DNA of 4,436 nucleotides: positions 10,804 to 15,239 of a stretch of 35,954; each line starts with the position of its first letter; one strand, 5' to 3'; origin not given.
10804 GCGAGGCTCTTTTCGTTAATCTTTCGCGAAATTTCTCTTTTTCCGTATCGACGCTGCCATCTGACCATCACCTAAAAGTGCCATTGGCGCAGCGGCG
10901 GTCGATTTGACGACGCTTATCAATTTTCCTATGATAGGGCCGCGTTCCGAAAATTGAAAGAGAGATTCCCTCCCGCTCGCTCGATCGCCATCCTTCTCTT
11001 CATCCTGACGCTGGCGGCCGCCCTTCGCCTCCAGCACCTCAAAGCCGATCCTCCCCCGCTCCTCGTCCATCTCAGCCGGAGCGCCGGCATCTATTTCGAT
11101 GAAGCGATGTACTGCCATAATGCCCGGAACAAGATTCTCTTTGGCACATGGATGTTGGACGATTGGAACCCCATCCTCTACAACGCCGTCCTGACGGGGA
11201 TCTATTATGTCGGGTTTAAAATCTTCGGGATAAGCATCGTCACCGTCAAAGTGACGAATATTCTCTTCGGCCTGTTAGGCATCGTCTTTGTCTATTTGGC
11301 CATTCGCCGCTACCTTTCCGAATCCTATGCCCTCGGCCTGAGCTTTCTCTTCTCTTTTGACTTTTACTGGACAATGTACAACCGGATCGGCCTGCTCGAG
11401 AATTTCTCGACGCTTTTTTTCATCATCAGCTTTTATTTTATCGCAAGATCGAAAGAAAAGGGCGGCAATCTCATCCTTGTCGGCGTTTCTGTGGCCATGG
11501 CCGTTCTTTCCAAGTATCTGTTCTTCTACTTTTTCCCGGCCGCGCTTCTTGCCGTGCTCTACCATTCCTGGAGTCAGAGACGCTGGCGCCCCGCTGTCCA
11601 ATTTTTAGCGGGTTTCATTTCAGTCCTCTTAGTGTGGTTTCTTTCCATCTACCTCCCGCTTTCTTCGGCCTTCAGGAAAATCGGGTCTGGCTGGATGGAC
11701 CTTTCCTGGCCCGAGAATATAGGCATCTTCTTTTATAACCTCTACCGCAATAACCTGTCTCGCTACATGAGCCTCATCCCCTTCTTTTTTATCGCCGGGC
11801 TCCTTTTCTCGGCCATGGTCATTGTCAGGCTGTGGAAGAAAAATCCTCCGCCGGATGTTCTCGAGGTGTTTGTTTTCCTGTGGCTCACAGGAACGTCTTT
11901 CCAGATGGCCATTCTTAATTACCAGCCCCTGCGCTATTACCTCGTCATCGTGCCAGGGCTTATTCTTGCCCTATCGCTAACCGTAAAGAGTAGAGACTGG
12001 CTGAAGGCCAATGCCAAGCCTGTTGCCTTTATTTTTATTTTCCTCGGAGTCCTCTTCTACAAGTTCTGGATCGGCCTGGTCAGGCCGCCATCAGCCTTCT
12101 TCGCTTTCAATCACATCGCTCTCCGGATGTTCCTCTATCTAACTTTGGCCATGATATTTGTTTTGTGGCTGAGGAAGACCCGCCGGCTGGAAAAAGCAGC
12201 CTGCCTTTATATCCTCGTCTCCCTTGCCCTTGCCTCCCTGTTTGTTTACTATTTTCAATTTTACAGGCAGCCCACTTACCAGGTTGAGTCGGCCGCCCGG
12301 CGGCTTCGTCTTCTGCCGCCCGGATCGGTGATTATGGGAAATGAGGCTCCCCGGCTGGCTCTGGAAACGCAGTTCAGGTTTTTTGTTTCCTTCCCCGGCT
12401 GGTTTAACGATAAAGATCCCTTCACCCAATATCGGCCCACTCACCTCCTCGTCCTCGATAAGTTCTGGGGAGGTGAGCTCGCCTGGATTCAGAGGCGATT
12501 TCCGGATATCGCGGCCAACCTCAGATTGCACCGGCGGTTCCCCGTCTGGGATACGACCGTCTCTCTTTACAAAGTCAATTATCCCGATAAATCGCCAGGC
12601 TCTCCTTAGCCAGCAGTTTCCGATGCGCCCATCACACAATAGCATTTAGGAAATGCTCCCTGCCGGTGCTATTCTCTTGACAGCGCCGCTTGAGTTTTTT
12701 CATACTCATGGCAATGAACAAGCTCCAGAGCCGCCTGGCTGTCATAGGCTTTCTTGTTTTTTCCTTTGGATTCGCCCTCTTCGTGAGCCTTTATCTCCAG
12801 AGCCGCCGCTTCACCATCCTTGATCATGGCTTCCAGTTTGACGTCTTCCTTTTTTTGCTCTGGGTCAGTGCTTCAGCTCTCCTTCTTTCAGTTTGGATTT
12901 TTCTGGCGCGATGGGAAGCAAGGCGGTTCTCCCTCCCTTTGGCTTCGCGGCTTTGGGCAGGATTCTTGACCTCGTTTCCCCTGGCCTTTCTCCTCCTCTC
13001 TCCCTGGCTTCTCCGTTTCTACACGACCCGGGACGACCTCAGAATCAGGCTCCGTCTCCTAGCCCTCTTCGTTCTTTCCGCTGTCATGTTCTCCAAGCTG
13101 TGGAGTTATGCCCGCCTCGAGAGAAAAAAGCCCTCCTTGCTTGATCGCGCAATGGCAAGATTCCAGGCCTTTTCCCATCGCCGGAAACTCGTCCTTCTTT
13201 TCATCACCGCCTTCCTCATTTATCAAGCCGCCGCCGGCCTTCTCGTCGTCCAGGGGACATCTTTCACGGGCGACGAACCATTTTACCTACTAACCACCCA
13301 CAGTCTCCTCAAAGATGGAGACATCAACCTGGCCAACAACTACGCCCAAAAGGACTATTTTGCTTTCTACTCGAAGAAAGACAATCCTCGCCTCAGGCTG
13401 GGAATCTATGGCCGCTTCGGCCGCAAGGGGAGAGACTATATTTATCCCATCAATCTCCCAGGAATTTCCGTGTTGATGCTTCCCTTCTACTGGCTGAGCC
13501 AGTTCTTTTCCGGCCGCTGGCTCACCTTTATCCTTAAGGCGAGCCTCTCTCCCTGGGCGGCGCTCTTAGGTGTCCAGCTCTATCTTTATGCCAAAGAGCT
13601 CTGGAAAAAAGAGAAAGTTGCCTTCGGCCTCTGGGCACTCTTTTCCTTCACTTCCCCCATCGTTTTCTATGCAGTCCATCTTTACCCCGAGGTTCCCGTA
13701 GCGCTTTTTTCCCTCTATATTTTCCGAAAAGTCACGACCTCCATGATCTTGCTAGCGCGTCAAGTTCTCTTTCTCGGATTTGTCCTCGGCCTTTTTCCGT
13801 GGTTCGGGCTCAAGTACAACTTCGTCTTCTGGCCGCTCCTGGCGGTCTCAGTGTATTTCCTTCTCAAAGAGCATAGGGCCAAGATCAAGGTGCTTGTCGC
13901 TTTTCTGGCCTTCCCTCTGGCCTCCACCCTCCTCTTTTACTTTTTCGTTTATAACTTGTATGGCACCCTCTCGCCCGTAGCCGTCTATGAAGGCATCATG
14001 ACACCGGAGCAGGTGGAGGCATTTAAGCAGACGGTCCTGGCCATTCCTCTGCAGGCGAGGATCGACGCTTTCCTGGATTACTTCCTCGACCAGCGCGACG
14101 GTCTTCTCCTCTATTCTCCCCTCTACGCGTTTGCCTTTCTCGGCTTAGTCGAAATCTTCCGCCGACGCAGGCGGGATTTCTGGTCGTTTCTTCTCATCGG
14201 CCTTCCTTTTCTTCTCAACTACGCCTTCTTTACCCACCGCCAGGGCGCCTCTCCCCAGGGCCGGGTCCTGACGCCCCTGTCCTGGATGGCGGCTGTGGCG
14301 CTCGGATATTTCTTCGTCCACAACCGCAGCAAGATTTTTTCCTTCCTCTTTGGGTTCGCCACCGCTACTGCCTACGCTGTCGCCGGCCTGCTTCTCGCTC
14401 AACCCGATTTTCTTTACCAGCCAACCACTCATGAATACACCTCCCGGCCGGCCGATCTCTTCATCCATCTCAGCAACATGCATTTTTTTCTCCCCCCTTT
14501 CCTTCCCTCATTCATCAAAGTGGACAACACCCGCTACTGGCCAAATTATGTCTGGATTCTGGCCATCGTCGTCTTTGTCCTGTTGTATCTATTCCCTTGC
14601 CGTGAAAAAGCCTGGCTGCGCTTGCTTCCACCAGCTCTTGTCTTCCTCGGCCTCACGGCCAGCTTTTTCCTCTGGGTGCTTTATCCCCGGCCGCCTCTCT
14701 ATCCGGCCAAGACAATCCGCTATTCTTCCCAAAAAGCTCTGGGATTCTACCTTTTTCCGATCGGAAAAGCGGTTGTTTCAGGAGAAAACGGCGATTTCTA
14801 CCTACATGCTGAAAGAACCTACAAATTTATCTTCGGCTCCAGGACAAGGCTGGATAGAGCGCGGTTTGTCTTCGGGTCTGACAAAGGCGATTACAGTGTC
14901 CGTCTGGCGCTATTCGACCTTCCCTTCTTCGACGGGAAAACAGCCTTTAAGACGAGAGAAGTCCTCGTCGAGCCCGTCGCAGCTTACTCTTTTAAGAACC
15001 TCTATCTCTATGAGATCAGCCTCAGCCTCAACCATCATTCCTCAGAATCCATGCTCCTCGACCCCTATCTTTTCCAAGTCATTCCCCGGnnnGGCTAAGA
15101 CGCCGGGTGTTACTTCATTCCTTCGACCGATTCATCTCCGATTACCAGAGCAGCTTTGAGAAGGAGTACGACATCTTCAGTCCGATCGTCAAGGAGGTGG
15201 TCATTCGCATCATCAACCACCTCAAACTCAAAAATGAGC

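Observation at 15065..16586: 1.5-kb insertion bounded by a 25/26-nt direct repeat, dropped into the tail-to-tail overlap of two genes and regenerating both 3' ends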

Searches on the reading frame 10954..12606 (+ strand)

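Call 68: search_protein_families(library=pfam, proteins=[window:10954-12606:+], max_evalue=0.001)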
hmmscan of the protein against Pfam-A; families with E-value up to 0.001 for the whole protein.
window:10954-12606:+ (551 aa): 2 families
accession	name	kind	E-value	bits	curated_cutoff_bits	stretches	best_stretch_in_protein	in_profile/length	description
PF13231.12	PMT_2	-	2.4e-14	54.3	26.1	1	86-227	12-154/160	Dolichyl-phosphate-mannose-protein mannosyltransferase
PF02366.24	PMT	-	4e-06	27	22.7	1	89-215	75-212/245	Dolichyl-phosphate-mannose-protein mannosyltransferase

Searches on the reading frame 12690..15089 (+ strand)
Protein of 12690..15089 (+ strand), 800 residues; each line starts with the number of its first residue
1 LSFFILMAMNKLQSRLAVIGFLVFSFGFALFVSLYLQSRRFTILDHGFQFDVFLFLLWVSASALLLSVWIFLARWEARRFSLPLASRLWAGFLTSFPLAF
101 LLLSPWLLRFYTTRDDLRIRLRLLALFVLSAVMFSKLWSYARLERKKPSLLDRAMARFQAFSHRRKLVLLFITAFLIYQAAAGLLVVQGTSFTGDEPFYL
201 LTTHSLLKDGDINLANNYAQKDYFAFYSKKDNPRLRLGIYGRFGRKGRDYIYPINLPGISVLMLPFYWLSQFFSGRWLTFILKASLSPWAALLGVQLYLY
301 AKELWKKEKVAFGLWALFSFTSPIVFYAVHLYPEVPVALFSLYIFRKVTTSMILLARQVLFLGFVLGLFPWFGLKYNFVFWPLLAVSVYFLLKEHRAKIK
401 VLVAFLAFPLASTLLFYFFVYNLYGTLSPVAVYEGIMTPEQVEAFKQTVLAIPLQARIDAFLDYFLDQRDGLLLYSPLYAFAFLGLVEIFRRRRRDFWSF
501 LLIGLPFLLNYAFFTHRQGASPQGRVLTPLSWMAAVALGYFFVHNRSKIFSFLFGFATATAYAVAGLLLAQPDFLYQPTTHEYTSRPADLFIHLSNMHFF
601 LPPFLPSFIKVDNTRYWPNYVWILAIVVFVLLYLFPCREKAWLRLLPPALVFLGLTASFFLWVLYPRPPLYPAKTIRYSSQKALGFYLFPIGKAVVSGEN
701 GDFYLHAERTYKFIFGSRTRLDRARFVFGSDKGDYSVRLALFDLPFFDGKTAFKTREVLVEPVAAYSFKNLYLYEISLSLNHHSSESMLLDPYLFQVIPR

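Call 4: search_protein_families(library=pfam, proteins=[window:12690-15089:+], max_evalue=0.1)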
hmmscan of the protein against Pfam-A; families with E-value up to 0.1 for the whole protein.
window:12690-15089:+ (800 aa): 0 families

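Call 5: search_protein_families(library=ncbifam, proteins=[window:12690-15089:+], max_evalue=0.1)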
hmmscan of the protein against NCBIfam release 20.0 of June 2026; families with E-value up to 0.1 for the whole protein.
window:12690-15089:+ (800 aa): 2 families
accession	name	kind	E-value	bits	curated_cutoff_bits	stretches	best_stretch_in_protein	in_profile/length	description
NF047440.1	LA3751_2_3_fam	subfamily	0.00049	19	200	1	260-595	86-415/460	LA_3751/LA_3752 family putative glycosyltransferase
NF040904.1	PhrA_Strep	subfamily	0.055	13.7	40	0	122-147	9-34/56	PhrA family quorum-sensing system peptide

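Call 12: find_related_loci(query=window:12690-15089:+, collection=genome_contigs, flank=6000)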
Query window:12690-15089:+ (800 aa) in genome_contigs; peptide patterns used: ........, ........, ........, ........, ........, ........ (x = any residue, [..] = any of these).
162 stretches matched a pattern; 12 encode a relative of the query (tblastn E <= 1e-3); 12 distinct loci.
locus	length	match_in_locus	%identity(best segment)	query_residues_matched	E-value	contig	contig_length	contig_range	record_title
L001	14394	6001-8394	82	2-800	0e+0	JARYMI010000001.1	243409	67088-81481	MAG: Clostridiales bacterium isolate A05DMB-I-28 NODE_1_length_243409_cov_10.561241, whole genome shotgun sequence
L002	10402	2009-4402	83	2-800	0e+0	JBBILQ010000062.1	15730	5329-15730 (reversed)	MAG: Candidatus Aminicenantes bacterium isolate RVF170221_bin_212 NODE_3105_length_15730_cov_6.797065, whole genome shot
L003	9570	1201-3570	51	10-799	0e+0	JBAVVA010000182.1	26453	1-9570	MAG: Candidatus Aminicenantales bacterium isolate MFD01683_ilm_asm_bin15 k127_10439, whole genome shotgun sequence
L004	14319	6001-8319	53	27-799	0e+0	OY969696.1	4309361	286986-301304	MAG: Candidatus Aminicenantes bacterium isolate MFD04408.bin.1.14 genome assembly, chromosome: 1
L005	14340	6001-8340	50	16-799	0e+0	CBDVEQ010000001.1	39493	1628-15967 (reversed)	MAG TPA_asm: uncultured bacterium isolate SRR22302360_binner13_Refined_25 genome assembly, contig: ERZ25073602.132, whol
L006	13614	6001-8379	50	6-799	0e+0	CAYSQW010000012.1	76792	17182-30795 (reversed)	MAG TPA_asm: uncultured Eubacteriales bacterium isolate binchicken_co334_31 genome assembly, contig: NODE_447_length_767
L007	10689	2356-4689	36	23-799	1e-130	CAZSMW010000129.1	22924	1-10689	MAG TPA_asm: uncultured Eubacteriales bacterium isolate binchicken_co255_252 genome assembly, contig: k141_4111578, whol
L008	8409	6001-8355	34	9-797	1e-127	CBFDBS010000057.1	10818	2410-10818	MAG TPA_asm: uncultured bacterium isolate SRR26215677_binner13_Refined_51 genome assembly, contig: ERZ25073487.4612, who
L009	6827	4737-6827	36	23-718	9e-107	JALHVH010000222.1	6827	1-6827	MAG: Candidatus Aminicenantes bacterium isolate PFL71 seq_1606030, whole genome shotgun sequence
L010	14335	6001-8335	37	21-797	1e-95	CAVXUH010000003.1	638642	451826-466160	MAG: Candidatus Aminicenantes bacterium isolate MFD05942.bin.1.3 genome assembly, contig: contig_20261, whole genome sho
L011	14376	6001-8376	40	5-799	5e-136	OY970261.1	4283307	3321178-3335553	MAG: Candidatus Aminicenantes bacterium isolate MFD04408.bin.1.29 genome assembly, chromosome: 1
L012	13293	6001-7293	27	193-612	4e-20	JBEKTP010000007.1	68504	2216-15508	MAG: Patescibacteria group bacterium isolate SPRUCE 560 SPRUCE_560_7, whole genome shotgun sequence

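Call 27: search_protein_families(library=pfam, proteins=[L003:4045-5598:-, L002:4475-6016:-, L001:8486-9142:+, L011:8351-9205:-], max_evalue=10)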
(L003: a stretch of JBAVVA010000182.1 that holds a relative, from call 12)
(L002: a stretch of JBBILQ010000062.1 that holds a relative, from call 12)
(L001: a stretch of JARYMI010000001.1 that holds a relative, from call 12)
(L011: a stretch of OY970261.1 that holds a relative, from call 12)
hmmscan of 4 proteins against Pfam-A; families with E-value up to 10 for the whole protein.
L003:4045-5598:- (518 aa): 3 families
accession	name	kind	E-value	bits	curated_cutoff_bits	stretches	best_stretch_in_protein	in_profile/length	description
PF19292.4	KPBB_C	-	0.066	12.8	27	1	285-359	4-75/238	Phosphorylase b kinase C-terminal domain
PF01983.22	CofC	-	0.14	11.8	22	1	275-346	13-83/217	Guanylyl transferase CofC like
PF24531.2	ANC1_spectrin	-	0.45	11.4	27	1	297-339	10-51/95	Nuclear anchorage protein 1, spectrin repeat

L002:4475-6016:- (514 aa): 1 family
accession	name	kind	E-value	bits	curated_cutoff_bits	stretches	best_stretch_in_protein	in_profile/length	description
PF17870.6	Insulin_TMD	-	0.34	11.5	33.4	1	469-499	14-43/47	Insulin receptor trans-membrane segment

L001:8486-9142:+ (219 aa): 1 family
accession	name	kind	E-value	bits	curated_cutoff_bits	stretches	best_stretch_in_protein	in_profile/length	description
PF01850.27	PIN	-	8.1e-14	52.7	23.6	1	98-202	1-113/120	PIN domain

L011:8351-9205:- (285 aa): 2 families
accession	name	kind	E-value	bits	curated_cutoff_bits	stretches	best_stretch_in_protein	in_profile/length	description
PF00535.33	Glycos_transf_2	-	4.5e-21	75.9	23.3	1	39-199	2-166/168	Glycosyl transferase family 2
PF13641.12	Glyco_tranf_2_3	-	0.22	12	27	1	37-144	3-119/230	Glycosyltransferase like family 2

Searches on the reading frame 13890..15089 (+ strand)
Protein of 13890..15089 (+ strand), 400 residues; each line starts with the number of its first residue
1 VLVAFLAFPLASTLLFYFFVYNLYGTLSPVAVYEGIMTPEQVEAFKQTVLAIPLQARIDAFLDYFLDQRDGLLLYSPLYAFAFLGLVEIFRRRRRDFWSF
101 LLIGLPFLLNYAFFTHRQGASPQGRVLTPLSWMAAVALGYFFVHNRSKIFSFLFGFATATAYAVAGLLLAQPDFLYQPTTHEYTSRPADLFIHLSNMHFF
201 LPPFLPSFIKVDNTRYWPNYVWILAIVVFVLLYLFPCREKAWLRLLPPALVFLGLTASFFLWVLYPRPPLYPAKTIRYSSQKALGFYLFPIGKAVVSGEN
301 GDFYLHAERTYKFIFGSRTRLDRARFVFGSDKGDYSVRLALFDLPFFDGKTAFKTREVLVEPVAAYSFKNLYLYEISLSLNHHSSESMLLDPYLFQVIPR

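Call 28: find_related_loci(query=window:13890-15089:+, collection=metagenome_contigs, flank=7000)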
Query window:13890-15089:+ (400 aa) in metagenome_contigs; peptide patterns used: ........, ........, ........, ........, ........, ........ (x = any residue, [..] = any of these).
292 stretches matched a pattern; 103 encode a relative of the query (tblastn E <= 1e-3); the best 80 are kept; 80 distinct loci.
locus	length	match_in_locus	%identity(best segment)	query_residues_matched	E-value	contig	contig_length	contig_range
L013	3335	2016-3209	75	2-399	0e+0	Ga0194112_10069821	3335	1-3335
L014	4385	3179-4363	71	5-399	0e+0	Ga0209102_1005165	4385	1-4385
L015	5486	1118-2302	71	5-399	0e+0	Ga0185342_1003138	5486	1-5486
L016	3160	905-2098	75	2-399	0e+0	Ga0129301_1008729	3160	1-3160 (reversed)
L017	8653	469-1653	69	5-399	1e-178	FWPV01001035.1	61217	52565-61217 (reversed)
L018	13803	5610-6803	66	2-399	5e-177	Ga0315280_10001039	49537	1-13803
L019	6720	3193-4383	67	3-399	7e-173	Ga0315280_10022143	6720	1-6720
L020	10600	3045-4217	62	9-399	7e-163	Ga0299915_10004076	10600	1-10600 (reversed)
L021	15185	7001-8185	63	5-399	3e-161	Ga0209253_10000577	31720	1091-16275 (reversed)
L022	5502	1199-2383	61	5-399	2e-161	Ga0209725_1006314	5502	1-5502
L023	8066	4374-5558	61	5-399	2e-159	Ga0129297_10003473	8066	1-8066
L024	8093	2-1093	64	37-400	3e-157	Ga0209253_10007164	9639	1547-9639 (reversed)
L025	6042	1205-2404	59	2-399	1e-153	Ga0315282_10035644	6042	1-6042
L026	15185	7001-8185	56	5-399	4e-149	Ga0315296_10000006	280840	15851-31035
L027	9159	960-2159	58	2-399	2e-146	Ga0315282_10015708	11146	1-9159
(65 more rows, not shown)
